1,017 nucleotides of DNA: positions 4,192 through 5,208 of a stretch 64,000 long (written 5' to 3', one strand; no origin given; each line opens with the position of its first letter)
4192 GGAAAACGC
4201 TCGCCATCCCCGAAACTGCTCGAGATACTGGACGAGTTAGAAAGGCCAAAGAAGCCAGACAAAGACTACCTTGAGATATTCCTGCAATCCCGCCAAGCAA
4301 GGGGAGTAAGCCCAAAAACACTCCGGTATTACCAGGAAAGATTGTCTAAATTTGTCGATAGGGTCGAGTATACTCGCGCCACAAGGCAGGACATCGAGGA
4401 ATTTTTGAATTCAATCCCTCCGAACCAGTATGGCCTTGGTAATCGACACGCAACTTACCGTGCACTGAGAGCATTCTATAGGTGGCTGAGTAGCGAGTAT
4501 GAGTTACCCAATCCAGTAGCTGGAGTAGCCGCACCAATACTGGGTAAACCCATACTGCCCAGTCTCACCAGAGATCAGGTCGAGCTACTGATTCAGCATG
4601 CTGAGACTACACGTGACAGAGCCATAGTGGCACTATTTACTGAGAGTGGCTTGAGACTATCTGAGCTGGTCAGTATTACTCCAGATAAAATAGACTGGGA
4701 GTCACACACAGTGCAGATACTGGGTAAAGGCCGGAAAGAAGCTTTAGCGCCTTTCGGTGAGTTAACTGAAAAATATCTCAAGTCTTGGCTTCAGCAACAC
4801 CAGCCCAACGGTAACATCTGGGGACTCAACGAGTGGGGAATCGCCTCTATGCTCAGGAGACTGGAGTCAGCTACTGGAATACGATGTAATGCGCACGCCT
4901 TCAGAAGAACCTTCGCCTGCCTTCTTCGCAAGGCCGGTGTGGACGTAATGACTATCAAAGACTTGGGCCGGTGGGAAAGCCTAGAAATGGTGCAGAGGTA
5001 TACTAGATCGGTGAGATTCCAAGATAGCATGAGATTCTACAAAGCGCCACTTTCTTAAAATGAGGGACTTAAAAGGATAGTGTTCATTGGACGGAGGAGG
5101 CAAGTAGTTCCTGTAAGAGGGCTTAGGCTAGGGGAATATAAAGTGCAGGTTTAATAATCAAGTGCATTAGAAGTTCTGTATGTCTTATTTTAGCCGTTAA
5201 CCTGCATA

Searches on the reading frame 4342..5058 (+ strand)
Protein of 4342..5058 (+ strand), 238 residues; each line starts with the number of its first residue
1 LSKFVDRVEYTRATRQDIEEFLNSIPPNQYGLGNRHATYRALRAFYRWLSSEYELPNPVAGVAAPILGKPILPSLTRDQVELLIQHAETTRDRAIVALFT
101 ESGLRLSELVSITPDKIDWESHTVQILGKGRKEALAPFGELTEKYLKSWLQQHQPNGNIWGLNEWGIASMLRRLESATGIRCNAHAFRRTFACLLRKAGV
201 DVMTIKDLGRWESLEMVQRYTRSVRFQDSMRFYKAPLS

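Call 18: search_protein_families(library=padloc, proteins=[window:4342-5058:+], max_evalue=0.001)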
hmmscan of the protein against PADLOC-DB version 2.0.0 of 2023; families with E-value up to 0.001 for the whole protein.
window:4342-5058:+ (238 aa): 0 families

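Call 59: search_protein_families(library=pfam, proteins=[window:4342-5058:+], max_evalue=0.001)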
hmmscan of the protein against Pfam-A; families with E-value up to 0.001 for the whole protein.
window:4342-5058:+ (238 aa): 1 family
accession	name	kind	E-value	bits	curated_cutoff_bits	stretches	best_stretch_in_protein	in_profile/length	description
PF00589.27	Phage_integrase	-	5.3e-26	91.9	27.1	1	74-223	2-168/172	Phage integrase family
